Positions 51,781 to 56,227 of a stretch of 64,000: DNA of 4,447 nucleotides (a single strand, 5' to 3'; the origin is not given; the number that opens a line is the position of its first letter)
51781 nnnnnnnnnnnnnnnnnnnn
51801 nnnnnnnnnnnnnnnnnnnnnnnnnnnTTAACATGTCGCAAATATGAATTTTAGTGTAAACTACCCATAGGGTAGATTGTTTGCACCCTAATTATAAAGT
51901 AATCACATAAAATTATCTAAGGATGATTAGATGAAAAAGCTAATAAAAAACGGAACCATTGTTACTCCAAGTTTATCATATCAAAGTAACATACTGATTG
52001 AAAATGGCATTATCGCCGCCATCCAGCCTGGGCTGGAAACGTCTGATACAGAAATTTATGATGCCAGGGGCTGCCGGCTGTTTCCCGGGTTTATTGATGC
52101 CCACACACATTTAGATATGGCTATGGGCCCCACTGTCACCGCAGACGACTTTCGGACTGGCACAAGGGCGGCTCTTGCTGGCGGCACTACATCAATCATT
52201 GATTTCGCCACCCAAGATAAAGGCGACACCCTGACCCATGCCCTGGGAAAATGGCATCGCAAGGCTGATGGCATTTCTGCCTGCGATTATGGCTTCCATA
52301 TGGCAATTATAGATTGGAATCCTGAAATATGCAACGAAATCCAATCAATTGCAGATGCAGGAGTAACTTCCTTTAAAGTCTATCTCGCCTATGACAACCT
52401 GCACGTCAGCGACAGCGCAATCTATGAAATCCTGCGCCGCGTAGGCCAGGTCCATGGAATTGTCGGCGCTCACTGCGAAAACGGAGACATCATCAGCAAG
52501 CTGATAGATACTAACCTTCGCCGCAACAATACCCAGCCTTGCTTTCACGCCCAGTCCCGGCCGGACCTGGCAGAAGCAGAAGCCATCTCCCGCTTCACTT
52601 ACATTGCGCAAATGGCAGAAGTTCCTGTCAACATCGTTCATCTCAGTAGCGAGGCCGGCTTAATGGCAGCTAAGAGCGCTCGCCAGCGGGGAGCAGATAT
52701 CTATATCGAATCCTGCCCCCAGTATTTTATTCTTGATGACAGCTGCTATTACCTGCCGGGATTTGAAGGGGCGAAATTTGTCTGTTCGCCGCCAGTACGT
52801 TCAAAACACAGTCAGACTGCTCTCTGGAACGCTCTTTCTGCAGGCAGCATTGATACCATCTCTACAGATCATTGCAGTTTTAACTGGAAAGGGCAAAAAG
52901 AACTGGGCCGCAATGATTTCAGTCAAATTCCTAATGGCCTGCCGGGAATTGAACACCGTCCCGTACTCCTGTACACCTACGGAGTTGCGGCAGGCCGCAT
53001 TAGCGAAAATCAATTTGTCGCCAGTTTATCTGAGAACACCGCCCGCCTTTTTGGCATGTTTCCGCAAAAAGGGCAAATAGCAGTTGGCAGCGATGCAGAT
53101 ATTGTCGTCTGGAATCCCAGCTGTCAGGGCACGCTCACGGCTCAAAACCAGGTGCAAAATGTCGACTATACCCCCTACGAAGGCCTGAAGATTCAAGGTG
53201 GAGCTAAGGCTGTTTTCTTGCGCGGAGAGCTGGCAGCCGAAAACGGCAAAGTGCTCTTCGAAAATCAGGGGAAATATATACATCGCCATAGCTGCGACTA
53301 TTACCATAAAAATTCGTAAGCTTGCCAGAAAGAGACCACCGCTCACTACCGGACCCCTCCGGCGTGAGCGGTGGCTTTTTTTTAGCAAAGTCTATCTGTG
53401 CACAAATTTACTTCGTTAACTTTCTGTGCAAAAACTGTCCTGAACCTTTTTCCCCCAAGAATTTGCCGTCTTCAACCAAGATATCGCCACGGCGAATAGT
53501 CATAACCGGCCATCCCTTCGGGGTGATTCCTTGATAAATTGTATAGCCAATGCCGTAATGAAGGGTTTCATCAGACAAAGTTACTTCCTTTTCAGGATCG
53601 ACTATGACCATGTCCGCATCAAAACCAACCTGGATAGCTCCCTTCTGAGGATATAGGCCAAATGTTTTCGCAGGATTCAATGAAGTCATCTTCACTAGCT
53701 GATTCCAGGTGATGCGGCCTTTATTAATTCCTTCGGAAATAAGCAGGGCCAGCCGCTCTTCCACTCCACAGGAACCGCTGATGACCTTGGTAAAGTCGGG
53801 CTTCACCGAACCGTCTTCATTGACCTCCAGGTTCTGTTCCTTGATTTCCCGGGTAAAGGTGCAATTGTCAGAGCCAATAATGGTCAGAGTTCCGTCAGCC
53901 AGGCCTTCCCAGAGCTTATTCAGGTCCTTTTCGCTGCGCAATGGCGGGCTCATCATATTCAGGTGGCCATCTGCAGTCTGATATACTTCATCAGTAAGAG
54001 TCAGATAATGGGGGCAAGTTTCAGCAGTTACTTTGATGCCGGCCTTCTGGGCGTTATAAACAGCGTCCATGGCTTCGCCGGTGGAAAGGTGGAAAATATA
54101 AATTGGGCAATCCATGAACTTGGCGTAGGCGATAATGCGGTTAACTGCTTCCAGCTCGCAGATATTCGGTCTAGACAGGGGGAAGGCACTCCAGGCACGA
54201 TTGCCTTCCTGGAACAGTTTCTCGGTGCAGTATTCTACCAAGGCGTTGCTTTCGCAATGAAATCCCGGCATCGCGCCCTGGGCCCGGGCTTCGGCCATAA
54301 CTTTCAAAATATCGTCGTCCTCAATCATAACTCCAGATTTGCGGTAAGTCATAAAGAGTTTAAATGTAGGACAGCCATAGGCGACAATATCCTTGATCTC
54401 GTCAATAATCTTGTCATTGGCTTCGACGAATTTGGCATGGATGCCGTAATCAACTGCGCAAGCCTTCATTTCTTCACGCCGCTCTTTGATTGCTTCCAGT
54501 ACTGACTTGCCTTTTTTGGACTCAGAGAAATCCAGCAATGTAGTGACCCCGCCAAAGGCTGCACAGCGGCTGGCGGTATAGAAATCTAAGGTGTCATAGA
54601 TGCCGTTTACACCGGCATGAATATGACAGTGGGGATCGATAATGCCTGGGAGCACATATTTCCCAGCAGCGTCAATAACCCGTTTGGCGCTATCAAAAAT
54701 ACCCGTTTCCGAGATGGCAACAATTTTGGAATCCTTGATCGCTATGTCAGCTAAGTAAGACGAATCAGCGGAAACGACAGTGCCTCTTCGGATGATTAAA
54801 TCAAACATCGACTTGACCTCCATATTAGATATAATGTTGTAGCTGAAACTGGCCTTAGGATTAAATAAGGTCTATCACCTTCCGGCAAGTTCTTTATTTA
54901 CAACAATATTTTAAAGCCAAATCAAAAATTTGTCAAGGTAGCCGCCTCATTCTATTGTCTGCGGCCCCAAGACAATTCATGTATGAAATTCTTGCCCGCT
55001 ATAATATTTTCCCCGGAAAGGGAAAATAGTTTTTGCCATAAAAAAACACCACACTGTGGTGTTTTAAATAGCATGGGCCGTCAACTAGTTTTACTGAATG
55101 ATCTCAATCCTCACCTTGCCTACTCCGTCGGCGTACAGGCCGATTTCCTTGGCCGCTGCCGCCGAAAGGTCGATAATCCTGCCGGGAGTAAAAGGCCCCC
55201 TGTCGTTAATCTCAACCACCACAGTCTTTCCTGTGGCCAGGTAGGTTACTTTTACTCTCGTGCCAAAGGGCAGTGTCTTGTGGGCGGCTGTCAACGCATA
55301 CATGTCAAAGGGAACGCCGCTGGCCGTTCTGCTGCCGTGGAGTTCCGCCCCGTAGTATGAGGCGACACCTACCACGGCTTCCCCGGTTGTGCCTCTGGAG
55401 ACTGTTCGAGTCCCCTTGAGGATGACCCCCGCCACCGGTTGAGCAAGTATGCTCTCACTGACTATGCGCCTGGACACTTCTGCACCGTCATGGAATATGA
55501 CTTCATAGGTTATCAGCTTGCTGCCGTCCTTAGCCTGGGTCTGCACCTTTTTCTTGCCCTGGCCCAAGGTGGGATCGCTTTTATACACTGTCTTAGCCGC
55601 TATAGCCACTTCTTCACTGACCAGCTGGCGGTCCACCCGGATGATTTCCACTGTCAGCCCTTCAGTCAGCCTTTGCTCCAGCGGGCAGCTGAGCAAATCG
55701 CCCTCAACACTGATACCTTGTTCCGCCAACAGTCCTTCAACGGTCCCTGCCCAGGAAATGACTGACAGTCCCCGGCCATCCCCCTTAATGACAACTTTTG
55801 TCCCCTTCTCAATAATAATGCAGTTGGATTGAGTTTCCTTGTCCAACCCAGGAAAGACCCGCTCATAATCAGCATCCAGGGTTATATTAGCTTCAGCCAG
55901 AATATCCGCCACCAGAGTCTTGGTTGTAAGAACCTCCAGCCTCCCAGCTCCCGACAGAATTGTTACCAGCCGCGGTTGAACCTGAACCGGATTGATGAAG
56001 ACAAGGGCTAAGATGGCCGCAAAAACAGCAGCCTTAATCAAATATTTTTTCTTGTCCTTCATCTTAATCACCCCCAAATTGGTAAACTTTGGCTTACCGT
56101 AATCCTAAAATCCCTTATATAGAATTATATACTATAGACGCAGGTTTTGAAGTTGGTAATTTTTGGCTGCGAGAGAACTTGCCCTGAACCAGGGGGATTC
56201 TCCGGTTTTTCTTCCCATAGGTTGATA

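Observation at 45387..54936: ygeX-ygeY-ygeW + carbamate kinase + CN-hydrolase + two hydantoinases + YheO-type regulator, with candidate operators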

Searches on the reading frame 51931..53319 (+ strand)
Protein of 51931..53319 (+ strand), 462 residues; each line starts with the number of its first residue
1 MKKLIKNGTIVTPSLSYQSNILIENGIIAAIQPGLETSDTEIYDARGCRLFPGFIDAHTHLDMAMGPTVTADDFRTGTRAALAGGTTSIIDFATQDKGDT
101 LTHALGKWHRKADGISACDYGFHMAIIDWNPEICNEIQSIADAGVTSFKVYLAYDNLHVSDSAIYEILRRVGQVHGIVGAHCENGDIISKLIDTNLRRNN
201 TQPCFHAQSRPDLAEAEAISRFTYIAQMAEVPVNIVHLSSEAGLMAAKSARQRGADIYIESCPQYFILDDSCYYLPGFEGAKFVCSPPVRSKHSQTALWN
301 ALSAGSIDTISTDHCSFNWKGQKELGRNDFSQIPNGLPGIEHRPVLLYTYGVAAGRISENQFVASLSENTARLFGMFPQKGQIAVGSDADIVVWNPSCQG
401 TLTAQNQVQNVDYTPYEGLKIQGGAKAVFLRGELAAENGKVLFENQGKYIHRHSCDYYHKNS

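Call 3: search_protein_families(library=ncbifam, proteins=[window:51931-53319:+])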
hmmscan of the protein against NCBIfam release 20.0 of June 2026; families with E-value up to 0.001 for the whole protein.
window:51931-53319:+ (462 aa): 58 families (the best 25 are shown)
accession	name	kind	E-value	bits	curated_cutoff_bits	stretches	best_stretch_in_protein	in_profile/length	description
TIGR02033.1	D-hydantoinase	equivalog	2.4e-172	573.9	393.25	1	3-452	1-454/454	dihydropyrimidinase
NF009941.0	PRK13404.1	subfamily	1.8e-138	462.2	647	1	3-457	6-466/478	dihydropyrimidinase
TIGR03178.1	allantoinase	equivalog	2.7e-78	263.7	357.85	1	4-452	3-441/441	allantoinase AllB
NF004839.0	PRK06189.1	equivalog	7.4e-75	252.3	631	1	3-453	5-448/451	allantoinase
NF058539.1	ergo_uti2_ErtD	equivalog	9.5e-66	222.5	650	1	4-451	4-446/449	hydantoin-5-propionate amidohydrolase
NF058538.1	ergo_util_ErtD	equivalog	3.4e-59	200.9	600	1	5-449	4-443/446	hydantoin-5-propionate amidohydrolase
NF005960.0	PRK08044.1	equivalog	1.4e-58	198.7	688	1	3-453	5-451/453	allantoinase AllB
NF006559.0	PRK09060.1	equivalog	1.1e-55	188.7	482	1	4-451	8-437/444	dihydroorotase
TIGR00857.1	pyrC_multi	subfamily_domain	4.8e-54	183.9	279.05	1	18-438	5-411/412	dihydroorotase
NF002668.0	PRK02382.1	equivalog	1.7e-53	181.9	452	1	5-450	8-426/436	dihydroorotase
NF006688.0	PRK09236.1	equivalog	5.3e-50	170.5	535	1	2-450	3-440/444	dihydroorotase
NF005751.0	PRK07575.1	equivalog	2e-49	168.3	529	1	2-451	4-435/440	dihydroorotase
NF006837.0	PRK09357.1-2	equivalog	2.1e-43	148.5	575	1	1-440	1-426/428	dihydroorotase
NF006836.0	PRK09357.1-1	equivalog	1.2e-41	142.9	538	1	4-441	5-429/432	dihydroorotase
NF006839.0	PRK09357.1-4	equivalog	1.5e-41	142.4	576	1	4-434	3-418/422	dihydroorotase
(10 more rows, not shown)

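Call 4: search_protein_families(library=pfam, proteins=[window:51931-53319:+])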
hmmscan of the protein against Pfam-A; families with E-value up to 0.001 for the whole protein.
window:51931-53319:+ (462 aa): 2 families
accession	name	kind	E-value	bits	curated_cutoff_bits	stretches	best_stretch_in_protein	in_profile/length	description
PF01979.26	Amidohydro_1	-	2.6e-23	83.3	25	1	50-433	2-343/345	Amidohydrolase family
PF07969.17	Amidohydro_3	-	1.2e-12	48.6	29.7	2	41-101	1-61/472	Amidohydrolase family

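Call 78: search_solved_structures(query=window:51931-53319:+, max_evalue=1e-60)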
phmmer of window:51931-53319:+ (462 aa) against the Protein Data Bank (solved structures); distinct sequences matched with E-value up to 1e-60: 37.
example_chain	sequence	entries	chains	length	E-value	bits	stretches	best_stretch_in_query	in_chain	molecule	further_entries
3sfw_A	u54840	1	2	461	1.6e-133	449.3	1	1-453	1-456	Dihydropyrimidinase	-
1yny_A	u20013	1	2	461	1.6e-131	442.7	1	1-453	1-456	D-Hydantoinase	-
4kir_A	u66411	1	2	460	6.9e-131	440.6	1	2-453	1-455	D-hydantoinase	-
4kqn_A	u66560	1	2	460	9.4e-131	440.2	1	2-453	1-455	D-hydantoinase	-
1k1d_A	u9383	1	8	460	8e-128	430.5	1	1-452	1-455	D-hydantoinase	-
1nfg_A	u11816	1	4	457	6.1e-113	381.4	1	3-453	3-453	D-hydantoinase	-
1gkp_A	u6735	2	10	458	7.1e-111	374.6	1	4-453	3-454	HYDANTOINASE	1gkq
3dc8_A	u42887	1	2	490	1.1e-109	370.8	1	2-452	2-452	Dihydropyrimidinase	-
4tqt_A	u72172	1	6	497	1.8e-106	360.1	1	2-453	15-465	D-hydantoinase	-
5ykd_A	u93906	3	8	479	2.8e-99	336.4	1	2-453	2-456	D-hydantoinase/dihydropyrimidinase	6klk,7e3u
5e5c_A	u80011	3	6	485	2.9e-99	336.4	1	2-453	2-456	D-hydantoinase/dihydropyrimidinase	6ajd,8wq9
4cns_A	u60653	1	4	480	2.6e-90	306.9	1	3-452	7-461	DIHYDROPYRIMIDINASE-LIKE 3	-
4cnt_A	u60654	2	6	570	4.7e-90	306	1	3-452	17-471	DIHYDROPYRIMIDINASE-LIKE 3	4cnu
4bkn_A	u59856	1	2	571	4.7e-90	306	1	3-452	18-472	DIHYDROPYRIMIDINASE-RELATED PROTEIN 3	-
4gz7_A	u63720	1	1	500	5.2e-90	305.9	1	4-454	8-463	dihydropyrimidinase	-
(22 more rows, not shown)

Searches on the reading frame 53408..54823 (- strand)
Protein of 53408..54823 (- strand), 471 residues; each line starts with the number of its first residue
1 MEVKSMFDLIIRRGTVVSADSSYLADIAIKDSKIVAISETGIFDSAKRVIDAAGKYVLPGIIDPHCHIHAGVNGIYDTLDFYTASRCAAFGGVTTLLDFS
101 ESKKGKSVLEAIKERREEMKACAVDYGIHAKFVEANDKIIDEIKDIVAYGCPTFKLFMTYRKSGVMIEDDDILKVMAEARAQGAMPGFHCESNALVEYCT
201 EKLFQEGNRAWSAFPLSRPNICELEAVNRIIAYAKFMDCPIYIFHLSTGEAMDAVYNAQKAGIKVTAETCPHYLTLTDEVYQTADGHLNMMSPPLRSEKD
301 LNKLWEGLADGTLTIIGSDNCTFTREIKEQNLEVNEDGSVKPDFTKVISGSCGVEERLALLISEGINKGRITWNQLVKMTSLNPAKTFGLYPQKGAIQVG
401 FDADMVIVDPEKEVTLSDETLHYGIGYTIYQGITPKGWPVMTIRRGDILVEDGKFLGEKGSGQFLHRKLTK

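Call 3: search_protein_families(library=ncbifam, proteins=[window:53408-54823:-])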
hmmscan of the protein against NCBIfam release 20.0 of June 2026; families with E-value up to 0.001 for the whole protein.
window:53408-54823:- (471 aa): 70 families (the best 25 are shown)
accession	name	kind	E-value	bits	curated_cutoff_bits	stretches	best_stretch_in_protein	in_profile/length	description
TIGR02033.1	D-hydantoinase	equivalog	8.5e-136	453.5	393.25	1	9-467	1-454/454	dihydropyrimidinase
NF009941.0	PRK13404.1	subfamily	7.2e-130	433.8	647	1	6-469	3-463/478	dihydropyrimidinase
NF004839.0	PRK06189.1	equivalog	1.4e-91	307.4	631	1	6-469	2-449/451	allantoinase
TIGR03178.1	allantoinase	equivalog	2.5e-83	280.4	357.85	1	8-467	1-441/441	allantoinase AllB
NF006559.0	PRK09060.1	equivalog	6.6e-74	248.8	482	1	5-459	3-431/444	dihydroorotase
NF058539.1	ergo_uti2_ErtD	equivalog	3.3e-71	240.5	650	1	7-466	2-446/449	hydantoin-5-propionate amidohydrolase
NF002668.0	PRK02382.1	equivalog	1.6e-70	238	452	1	16-468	13-429/436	dihydroorotase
NF005751.0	PRK07575.1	equivalog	7.2e-67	225.7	529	1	7-458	3-428/440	dihydroorotase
TIGR00857.1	pyrC_multi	subfamily_domain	1.2e-65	222.1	279.05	1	25-452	6-411/412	dihydroorotase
NF058538.1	ergo_util_ErtD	equivalog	8.6e-63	212.7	600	1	7-465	1-444/446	hydantoin-5-propionate amidohydrolase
NF005960.0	PRK08044.1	equivalog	6.8e-61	206.3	688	1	7-467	3-450/453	allantoinase AllB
NF006837.0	PRK09357.1-2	equivalog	2.5e-55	187.8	575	1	10-453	4-425/428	dihydroorotase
NF006688.0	PRK09236.1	equivalog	2.9e-52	177.9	535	1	8-459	3-435/444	dihydroorotase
NF003271.0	PRK04250.1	equivalog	1.2e-47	162.5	405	1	8-459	3-397/407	dihydroorotase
NF006836.0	PRK09357.1-1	equivalog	8.1e-47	159.9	538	1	10-455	5-429/432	dihydroorotase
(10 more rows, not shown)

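Call 4: search_protein_families(library=pfam, proteins=[window:53408-54823:-])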
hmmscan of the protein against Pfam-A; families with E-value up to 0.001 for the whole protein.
window:53408-54823:- (471 aa): 2 families
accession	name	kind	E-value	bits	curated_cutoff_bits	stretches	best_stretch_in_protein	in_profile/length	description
PF01979.26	Amidohydro_1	-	1.2e-28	100.8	25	1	56-448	1-344/345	Amidohydrolase family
PF07969.17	Amidohydro_3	-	1.2e-18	68.3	29.7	2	369-446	405-468/472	Amidohydrolase family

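Call 48: search_solved_structures(query=window:53408-54823:-, max_evalue=1e-40)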
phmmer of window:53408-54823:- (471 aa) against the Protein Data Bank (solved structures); distinct sequences matched with E-value up to 1e-40: 43.
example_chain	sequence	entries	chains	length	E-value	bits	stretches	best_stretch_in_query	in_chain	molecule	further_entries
1nfg_A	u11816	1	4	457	1.5e-95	323.9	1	8-468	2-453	D-hydantoinase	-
1yny_A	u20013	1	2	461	2.9e-95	323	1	11-467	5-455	D-Hydantoinase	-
4kir_A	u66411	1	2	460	3.1e-95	322.9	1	11-467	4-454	D-hydantoinase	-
4kqn_A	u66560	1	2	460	5.1e-95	322.1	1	11-467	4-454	D-hydantoinase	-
3sfw_A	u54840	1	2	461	5.4e-92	312.2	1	11-468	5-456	Dihydropyrimidinase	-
4tqt_A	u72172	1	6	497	1.4e-90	307.6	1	8-468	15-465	D-hydantoinase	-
3dc8_A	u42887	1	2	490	3.6e-89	302.9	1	9-467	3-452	Dihydropyrimidinase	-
1k1d_A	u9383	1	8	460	1.1e-88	301.3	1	10-467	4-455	D-hydantoinase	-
5ykd_A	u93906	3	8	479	8.9e-85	288.4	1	8-467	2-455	D-hydantoinase/dihydropyrimidinase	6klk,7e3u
5e5c_A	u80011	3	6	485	9.3e-85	288.3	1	8-467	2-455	D-hydantoinase/dihydropyrimidinase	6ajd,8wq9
4gz7_A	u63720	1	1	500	1.9e-77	264.3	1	8-468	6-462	dihydropyrimidinase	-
4h00_A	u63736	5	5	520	1.9e-77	264.2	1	8-468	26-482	dihydropyrimidinase | Chromosome 8 SCAF14545, whole genome shotgun sequence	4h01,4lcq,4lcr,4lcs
1gkp_A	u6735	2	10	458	8.1e-74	252.3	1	9-468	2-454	HYDANTOINASE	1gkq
2vr2_A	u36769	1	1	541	4.7e-73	249.7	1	8-468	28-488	DIHYDROPYRIMIDINASE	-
2ftw_A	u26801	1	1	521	7.1e-71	242.6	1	8-467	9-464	dihydropyrimidine amidohydrolase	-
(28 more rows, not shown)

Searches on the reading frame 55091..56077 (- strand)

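Call 3: search_protein_families(library=ncbifam, proteins=[window:55091-56077:-])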
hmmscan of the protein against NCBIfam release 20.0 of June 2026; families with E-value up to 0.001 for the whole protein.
window:55091-56077:- (328 aa): 3 families
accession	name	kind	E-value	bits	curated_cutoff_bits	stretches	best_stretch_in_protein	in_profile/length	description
TIGR00413.1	rlpA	subfamily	2.2e-41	142.1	82.15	1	237-328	1-92/208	septal ring lytic transglycosylase RlpA family protein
NF047735.1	MPL36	exception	9e-30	104.3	430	1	202-327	61-184/305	RlpA family plasminogen-binding lipoprotein MPL36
NF007953.1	PRK10672.1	equivalog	2.9e-27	96.1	201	1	236-328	79-169/362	endolytic peptidoglycan transglycosylase RlpA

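Call 4: search_protein_families(library=pfam, proteins=[window:55091-56077:-])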
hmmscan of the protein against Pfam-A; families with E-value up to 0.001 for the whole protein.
window:55091-56077:- (328 aa): 3 families
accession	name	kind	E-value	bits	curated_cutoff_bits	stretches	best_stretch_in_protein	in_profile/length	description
PF03330.24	DPBB_1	-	5.5e-25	87.9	28.8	1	236-324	3-83/83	Lytic transglycolase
PF07501.17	G5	-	2.4e-20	73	23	1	153-224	4-75/75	G5 domain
PF03990.20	DUF348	-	8.4e-09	35.5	24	0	100-125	6-31/41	G5-linked-Ubiquitin-like domain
